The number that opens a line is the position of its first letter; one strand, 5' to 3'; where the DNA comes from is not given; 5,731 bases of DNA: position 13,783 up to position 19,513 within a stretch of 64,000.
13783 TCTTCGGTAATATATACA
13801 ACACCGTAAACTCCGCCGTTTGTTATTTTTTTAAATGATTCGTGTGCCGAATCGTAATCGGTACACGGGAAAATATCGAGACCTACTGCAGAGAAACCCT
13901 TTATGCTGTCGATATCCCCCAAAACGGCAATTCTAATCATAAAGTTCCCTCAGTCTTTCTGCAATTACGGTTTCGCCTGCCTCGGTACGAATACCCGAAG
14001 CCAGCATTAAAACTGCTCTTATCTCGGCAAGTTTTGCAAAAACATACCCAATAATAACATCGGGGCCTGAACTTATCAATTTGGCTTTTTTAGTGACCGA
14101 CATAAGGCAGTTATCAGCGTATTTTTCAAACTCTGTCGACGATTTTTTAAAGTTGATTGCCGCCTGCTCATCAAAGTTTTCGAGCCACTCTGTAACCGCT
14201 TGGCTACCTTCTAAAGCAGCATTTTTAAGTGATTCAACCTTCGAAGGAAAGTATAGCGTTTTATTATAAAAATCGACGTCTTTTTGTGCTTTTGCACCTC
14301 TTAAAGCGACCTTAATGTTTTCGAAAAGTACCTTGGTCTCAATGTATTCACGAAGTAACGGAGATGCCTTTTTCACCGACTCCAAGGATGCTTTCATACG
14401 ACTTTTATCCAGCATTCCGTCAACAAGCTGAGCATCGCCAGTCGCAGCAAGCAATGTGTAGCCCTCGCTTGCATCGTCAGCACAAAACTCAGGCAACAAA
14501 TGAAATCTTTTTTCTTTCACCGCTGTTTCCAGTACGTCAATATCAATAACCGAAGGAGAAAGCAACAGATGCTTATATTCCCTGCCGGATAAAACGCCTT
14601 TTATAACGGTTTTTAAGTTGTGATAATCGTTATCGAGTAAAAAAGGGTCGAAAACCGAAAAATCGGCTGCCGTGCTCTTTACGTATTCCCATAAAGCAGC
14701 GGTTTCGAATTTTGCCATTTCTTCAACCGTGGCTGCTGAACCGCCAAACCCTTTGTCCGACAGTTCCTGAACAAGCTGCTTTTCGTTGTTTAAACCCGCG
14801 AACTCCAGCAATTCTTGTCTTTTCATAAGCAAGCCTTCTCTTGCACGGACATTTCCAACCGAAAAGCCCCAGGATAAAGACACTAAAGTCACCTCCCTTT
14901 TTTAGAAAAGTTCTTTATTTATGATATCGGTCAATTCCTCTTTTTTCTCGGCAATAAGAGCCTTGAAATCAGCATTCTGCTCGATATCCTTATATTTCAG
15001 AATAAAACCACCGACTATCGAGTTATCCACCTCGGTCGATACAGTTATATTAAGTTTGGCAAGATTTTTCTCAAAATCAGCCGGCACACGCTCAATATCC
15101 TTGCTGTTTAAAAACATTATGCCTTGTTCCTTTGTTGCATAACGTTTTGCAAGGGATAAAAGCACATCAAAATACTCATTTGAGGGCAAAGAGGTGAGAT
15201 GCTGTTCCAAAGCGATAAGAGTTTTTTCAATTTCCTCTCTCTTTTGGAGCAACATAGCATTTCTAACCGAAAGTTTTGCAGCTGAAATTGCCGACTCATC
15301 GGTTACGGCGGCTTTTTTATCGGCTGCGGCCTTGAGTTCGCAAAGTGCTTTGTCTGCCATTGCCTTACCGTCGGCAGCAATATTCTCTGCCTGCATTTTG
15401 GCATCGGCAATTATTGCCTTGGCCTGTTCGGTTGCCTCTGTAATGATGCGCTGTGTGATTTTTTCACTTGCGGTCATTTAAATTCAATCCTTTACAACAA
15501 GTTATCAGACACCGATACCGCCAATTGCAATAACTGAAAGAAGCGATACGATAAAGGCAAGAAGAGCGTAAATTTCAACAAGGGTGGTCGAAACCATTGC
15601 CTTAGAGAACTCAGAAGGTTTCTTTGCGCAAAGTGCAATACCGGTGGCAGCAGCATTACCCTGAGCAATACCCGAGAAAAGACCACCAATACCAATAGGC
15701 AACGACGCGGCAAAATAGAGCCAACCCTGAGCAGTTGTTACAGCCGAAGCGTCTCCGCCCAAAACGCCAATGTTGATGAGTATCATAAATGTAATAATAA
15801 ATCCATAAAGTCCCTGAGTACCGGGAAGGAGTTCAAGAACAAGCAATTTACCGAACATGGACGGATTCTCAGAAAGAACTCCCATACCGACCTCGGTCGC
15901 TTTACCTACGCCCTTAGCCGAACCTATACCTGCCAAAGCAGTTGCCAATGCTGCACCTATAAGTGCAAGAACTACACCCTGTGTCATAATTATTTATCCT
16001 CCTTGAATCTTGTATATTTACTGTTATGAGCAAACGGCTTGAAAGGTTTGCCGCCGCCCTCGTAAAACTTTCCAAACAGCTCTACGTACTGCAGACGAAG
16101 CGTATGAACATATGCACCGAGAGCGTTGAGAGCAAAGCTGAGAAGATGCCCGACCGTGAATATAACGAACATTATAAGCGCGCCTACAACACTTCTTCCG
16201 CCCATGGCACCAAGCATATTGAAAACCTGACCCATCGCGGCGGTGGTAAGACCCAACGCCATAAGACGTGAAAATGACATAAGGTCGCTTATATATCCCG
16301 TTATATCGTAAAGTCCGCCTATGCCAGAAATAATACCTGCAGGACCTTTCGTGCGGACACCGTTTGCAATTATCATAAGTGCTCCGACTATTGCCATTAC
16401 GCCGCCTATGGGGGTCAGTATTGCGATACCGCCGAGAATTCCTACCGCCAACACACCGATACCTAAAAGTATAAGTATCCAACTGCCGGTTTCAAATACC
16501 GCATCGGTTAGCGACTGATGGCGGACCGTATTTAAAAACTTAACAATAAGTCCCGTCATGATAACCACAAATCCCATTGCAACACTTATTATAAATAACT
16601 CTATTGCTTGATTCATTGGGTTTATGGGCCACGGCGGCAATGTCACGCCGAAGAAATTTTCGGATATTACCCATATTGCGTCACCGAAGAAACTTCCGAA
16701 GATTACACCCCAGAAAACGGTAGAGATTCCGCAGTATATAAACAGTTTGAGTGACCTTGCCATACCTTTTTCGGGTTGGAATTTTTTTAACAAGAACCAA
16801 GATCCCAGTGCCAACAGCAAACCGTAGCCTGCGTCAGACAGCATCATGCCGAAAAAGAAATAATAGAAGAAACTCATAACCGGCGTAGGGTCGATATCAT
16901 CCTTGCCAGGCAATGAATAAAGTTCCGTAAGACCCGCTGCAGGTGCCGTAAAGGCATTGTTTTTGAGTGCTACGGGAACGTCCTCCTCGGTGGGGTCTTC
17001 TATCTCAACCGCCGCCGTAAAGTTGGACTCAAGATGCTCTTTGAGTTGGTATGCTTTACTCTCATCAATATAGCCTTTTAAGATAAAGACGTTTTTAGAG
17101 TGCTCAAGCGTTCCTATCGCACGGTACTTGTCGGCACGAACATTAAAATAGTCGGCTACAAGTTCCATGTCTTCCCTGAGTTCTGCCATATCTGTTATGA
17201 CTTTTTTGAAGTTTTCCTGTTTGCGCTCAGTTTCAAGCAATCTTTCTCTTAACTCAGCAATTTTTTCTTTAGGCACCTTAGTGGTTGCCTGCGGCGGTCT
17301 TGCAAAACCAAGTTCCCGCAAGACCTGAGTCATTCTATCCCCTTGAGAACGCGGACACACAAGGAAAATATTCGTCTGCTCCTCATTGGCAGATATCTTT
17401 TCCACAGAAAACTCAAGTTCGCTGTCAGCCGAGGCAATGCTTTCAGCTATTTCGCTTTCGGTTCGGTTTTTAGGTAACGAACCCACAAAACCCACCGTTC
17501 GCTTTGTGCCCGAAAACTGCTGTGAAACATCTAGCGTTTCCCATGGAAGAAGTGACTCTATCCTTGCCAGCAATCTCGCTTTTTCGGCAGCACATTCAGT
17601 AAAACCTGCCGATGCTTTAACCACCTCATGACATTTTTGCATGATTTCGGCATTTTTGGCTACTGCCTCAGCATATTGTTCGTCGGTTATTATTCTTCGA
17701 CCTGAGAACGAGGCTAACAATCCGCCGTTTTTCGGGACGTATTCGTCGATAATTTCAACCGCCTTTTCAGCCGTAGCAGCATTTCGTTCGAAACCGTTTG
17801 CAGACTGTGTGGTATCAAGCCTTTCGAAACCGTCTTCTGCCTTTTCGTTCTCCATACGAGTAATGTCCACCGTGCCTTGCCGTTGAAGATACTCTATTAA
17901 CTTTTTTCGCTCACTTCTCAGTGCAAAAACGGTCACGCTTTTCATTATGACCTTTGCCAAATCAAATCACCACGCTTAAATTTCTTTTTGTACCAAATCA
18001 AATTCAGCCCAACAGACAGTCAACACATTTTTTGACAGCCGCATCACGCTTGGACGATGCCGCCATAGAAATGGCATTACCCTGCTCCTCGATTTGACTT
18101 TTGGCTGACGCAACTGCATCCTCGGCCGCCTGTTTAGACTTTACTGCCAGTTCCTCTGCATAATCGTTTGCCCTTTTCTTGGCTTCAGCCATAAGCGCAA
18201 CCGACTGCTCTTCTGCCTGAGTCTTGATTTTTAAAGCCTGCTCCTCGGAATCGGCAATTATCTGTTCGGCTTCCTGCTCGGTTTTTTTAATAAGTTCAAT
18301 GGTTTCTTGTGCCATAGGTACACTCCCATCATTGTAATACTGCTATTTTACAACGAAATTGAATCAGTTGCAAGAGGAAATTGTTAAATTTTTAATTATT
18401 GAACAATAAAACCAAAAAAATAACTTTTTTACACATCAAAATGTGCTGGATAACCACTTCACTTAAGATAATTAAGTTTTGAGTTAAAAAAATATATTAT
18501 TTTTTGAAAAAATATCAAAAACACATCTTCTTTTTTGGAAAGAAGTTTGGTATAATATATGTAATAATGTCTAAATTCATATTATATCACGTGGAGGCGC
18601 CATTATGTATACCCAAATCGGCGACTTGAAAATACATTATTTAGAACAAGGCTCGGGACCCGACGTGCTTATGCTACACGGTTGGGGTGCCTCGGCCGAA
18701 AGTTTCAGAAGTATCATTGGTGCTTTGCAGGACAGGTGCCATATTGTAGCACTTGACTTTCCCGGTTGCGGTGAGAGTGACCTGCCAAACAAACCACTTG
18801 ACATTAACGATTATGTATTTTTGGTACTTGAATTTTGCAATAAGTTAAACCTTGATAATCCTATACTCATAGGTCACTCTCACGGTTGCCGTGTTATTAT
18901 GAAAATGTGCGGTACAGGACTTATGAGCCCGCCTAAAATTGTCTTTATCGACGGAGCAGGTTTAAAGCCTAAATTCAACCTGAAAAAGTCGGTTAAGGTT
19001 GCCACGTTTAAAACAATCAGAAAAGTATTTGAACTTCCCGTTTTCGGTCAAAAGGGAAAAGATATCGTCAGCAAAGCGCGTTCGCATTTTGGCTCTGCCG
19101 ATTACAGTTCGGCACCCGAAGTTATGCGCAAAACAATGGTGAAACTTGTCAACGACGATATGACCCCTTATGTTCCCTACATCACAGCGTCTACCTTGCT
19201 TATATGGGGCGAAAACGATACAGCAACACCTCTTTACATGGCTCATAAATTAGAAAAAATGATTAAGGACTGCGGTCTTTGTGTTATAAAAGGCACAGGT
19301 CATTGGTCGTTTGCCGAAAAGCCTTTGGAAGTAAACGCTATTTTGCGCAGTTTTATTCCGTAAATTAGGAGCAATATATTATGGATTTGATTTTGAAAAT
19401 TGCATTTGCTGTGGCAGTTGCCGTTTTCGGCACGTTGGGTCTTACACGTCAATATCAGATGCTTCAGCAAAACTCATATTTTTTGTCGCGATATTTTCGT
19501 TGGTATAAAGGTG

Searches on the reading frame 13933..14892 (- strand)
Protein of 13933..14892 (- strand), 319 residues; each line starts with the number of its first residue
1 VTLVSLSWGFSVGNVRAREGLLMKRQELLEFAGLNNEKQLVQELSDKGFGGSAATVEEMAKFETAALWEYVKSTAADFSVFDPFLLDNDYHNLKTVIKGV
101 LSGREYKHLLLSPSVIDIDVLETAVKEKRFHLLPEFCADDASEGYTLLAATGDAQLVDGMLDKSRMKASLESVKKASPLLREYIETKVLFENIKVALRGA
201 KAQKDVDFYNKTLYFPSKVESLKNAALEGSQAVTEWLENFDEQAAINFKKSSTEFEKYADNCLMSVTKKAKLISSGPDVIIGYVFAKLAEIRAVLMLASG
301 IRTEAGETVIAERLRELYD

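Call 85: search_protein_families(library=pfam, proteins=[window:13933-14892:-], max_evalue=0.00001)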
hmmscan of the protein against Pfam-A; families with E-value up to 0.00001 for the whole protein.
window:13933-14892:- (319 aa): 1 family
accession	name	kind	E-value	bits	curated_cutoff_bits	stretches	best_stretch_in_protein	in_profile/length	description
PF01992.21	vATP-synt_AC39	-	5.9e-35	121.6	29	1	12-310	2-336/339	ATP synthase (C/AC39) subunit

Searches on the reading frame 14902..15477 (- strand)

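Call 86: search_protein_families(library=pfam, proteins=[window:14902-15477:-], max_evalue=0.00001)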
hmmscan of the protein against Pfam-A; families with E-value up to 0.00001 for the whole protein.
window:14902-15477:- (191 aa): 1 family
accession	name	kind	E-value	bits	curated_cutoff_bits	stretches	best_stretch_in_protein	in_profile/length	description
PF01991.23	vATP-synt_E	-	2.4e-10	40.6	24.2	1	11-191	2-199/199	ATP synthase (E/31 kDa) subunit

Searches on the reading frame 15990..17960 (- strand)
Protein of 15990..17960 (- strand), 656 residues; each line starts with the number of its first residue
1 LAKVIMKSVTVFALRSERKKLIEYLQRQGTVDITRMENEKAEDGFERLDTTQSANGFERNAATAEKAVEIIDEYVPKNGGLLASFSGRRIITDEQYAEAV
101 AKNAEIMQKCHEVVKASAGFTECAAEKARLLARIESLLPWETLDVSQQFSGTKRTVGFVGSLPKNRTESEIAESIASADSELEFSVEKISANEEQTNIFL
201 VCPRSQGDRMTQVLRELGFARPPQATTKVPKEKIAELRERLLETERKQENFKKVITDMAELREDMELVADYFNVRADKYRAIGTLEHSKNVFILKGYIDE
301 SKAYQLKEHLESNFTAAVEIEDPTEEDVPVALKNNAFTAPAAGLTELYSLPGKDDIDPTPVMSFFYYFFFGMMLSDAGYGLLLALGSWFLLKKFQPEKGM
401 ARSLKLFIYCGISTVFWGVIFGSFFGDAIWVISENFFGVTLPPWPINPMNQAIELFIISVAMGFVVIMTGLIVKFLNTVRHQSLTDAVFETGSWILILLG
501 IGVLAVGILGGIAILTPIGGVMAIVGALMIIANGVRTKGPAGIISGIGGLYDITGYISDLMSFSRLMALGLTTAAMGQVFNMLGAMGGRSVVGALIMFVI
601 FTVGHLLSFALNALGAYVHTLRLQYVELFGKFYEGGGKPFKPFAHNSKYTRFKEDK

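Call 85: search_protein_families(library=pfam, proteins=[window:15990-17960:-], max_evalue=0.00001)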
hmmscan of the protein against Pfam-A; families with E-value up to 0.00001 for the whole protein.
window:15990-17960:- (656 aa): 1 family
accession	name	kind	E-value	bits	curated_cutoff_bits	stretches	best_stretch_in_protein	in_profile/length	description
PF01496.24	V_ATPase_I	-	4.7e-23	81.5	30.7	2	555-644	717-814/815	V-type ATPase 116kDa subunit family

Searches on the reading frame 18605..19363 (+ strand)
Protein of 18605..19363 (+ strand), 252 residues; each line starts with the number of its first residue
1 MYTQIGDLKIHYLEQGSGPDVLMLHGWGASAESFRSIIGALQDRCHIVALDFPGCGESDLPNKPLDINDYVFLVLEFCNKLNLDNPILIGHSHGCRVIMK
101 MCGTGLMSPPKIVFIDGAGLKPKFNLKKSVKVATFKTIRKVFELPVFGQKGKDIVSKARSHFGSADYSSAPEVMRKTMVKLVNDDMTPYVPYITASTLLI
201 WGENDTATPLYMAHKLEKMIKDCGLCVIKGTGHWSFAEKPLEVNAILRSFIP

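Call 86: search_protein_families(library=pfam, proteins=[window:18605-19363:+], max_evalue=0.00001)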
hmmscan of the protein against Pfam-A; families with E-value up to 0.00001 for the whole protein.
window:18605-19363:+ (252 aa): 3 families
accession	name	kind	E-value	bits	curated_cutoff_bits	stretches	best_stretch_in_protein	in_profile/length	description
PF00561.26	Abhydrolase_1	-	1.9e-21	77.3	25.8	1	21-103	3-88/245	alpha/beta hydrolase fold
PF12697.13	Abhydrolase_6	-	3.1e-20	74.2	26.3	1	21-245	1-216/217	Alpha/beta hydrolase family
PF12146.15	Hydrolase_4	-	6.1e-07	29.4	27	1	21-239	7-238/239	Serine aminopeptidase, S33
